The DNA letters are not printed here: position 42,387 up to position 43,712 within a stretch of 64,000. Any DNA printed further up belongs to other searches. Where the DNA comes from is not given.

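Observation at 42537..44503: Head-to-head tyrosine recombinase paralogs of opposite composition, one frameshifted, with a 16-bp perfect inverted repeat over its start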

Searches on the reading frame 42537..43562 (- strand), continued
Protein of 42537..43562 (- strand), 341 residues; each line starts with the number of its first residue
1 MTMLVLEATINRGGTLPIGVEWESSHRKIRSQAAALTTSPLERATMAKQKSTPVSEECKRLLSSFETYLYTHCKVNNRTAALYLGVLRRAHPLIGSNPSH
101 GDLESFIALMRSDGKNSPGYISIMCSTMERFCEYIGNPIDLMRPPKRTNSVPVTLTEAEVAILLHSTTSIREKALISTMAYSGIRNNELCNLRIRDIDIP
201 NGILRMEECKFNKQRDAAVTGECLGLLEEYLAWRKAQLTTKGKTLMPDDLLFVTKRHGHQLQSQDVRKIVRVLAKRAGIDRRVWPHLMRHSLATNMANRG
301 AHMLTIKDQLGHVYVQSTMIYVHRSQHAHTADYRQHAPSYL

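Call 33: search_protein_families(library=phrogs, proteins=[window:42537-43427:-], max_evalue=0.01)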
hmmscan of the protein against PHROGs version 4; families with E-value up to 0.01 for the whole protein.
window:42537-43427:- (296 aa): 5 families
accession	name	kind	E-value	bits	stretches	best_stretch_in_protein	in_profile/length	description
phrog_1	-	integration and excision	3.4e-33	116.8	1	21-281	170-437/611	integrase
phrog_216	-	integration and excision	4.7e-33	115.6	1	79-282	22-227/301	integrase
phrog_7685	-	integration and excision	6.8e-06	26.8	1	201-282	148-226/240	integrase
phrog_7269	-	integration and excision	8.9e-06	26.6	1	219-282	11-72/89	integrase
phrog_23271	-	unknown function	0.0013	19.6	1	236-278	7-49/67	-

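Call 44: find_encoding_contigs(protein=P0014, flank=10000, max_places=2)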
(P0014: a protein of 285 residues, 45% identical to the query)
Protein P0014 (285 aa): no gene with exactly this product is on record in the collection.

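Call 45: find_encoding_contigs(protein=P0019, flank=10000, max_places=2)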
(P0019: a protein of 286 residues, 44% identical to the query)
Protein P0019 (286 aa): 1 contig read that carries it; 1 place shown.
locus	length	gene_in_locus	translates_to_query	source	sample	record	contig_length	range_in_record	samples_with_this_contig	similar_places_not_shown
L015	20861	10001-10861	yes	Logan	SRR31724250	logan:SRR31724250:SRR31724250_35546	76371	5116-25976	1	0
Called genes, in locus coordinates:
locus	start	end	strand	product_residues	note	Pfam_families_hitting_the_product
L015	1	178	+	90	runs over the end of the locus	-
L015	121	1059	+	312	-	-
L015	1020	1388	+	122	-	-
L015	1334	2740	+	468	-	PF00772:DnaB, PF13481:AAA_25, PF03796:DnaB_C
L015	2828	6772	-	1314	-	-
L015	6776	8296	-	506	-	PF02839:CBM_5_12 (faint)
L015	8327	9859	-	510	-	-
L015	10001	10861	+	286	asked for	PF00589:Phage_integrase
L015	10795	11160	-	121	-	-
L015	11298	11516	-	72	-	-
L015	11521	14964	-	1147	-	PF02839:CBM_5_12 (faint), PF04151:PPC (faint), PF18962:Por_Secre_tail (faint), PF23623:GBD_IRG7_N (faint)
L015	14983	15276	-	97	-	-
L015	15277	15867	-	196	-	-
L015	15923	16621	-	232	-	PF08447:PAS_3 (weak)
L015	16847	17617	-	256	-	-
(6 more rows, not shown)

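Call 60: find_related_loci(query=A4, collection=genome_contigs, flank=6000)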
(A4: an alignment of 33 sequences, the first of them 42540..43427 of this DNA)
Query A4 (296 aa) in genome_contigs; peptide patterns used: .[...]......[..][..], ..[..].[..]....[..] (x = any residue, [..] = any of these).
161 stretches matched a pattern; 126 encode a relative of the query (tblastn E <= 1e-3); the best 80 are kept; 80 distinct loci.
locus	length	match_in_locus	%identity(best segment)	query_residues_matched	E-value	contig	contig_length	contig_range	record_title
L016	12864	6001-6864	44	1-296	6e-77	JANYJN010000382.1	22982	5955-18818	MAG: Candidatus Solibacter sp. isolate GL140_4_metabinner_111_sub GL140_4_k141_2446278, whole genome shotgun sequence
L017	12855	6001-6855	43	3-295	2e-72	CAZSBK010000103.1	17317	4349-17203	MAG TPA_asm: uncultured Candidatus Solibacter sp. isolate SRP089250_co1_214 genome assembly, contig: NODE_5484_length_17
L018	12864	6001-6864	42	1-296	5e-72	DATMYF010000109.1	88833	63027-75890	MAG TPA_asm: Bryobacteraceae bacterium isolate SMAG_U13139 k141_40195, whole genome shotgun sequence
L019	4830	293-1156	41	1-296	4e-70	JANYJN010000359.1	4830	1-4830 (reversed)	MAG: Candidatus Solibacter sp. isolate GL140_4_metabinner_111_sub GL140_4_k141_2786944, whole genome shotgun sequence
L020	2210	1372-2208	42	1-287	2e-71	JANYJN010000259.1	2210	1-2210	MAG: Candidatus Solibacter sp. isolate GL140_4_metabinner_111_sub GL140_4_k141_2316526, whole genome shotgun sequence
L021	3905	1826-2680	41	4-296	2e-68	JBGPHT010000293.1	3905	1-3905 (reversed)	MAG: Bryobacteraceae bacterium isolate OBJ_0618_7090110_351 k141_5042551_length_3905_cov_20.8557, whole genome shotgun s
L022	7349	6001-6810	43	17-296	4e-68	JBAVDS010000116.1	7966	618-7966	MAG: Terracidiphilus sp. isolate MFD04579_ilm_asm_bin16 k127_177942, whole genome shotgun sequence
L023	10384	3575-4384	43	17-296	2e-67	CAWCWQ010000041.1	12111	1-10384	MAG: uncultured Acidobacteriaceae bacterium isolate MFD01689.bin.3.127 genome assembly, contig: contig_26981, whole geno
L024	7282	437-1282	42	6-296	2e-67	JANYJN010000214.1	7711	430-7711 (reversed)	MAG: Candidatus Solibacter sp. isolate GL140_4_metabinner_111_sub GL140_4_k141_2083054, whole genome shotgun sequence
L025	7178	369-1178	43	17-296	3e-67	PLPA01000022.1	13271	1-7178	MAG: Acidobacteriaceae bacterium isolate bog_399 73.20120700_S3X.17_contig_3260, whole genome shotgun sequence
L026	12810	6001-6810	42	17-296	5e-67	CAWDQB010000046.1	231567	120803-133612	MAG: uncultured Acidobacteriaceae bacterium isolate MFD04780.bin.2.87 genome assembly, contig: contig_3637, whole genome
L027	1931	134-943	42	17-296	1e-68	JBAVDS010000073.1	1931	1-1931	MAG: Terracidiphilus sp. isolate MFD04579_ilm_asm_bin16 k127_132697, whole genome shotgun sequence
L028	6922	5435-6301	40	1-296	3e-66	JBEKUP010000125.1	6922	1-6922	MAG: Terracidiphilus sp. isolate SPRUCE 584 SPRUCE_584_125, whole genome shotgun sequence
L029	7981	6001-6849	41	6-296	6e-65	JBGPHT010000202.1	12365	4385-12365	MAG: Bryobacteraceae bacterium isolate OBJ_0618_7090110_351 k141_7228312_length_12365_cov_19.9316, whole genome shotgun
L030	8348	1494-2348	37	3-296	6e-55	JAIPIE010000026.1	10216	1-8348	MAG: Patescibacteria group bacterium isolate Tobar13.5m-G67 Tobar13-5m-C7483, whole genome shotgun sequence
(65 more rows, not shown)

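Call 70: find_encoding_contigs(protein=P0005, flank=10000, max_places=4)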
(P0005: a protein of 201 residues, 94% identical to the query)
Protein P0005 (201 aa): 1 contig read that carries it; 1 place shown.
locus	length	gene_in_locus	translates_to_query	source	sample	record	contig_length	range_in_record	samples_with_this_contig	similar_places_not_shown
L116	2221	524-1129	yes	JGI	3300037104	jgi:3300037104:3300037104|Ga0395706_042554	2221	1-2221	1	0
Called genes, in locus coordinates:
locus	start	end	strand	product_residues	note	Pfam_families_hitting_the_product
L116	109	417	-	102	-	PF01527:HTH_Tnp_1, PF13551:HTH_29 (weak)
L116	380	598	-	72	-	-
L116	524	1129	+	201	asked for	PF00589:Phage_integrase, PF22823:MrpR_C_cat (faint)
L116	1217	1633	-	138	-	PF13472:Lipase_GDSL_2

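Call 71: find_encoding_contigs(protein=P0003, flank=10000, max_places=4)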
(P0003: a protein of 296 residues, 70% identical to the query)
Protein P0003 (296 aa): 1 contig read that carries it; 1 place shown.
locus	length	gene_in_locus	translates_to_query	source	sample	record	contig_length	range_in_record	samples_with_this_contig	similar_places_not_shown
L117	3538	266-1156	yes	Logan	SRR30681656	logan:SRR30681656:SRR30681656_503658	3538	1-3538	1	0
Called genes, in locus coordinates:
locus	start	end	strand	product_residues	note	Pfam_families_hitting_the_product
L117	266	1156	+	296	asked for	PF00589:Phage_integrase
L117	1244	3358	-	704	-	-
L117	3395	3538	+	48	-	?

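Call 80: search_solved_structures(query=window:42540-43427:-, max_evalue=0.00001)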
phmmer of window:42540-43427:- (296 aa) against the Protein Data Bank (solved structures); distinct sequences matched with E-value up to 0.00001: 8.
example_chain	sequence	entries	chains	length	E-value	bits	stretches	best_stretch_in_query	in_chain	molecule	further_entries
5hxy_A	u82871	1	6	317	1.7e-34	122.7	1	60-295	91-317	Tyrosine recombinase XerA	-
4a8e_A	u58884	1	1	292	1.1e-23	87.3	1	17-280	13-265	PROBABLE TYROSINE RECOMBINASE XERC-LIKE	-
2a3v_A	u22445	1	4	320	1.1e-18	70.8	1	211-279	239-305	site-specific recombinase IntI4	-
1a0p_A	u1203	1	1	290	6.8e-18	68.3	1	92-280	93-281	SITE-SPECIFIC RECOMBINASE XERD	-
5dcf_A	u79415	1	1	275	1.1e-16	64.3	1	117-293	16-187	Tyrosine recombinase XerD,DNA translocase FtsK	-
9i5v_14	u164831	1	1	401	5.3e-15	58.8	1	91-289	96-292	Ribosome-associated translation inhibitor RaiA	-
5jjv_A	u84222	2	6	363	2.4e-10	43.5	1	117-280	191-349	Tyrosine recombinase XerH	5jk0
3nkh_A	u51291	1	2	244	3.1e-08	36.6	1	208-281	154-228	Integrase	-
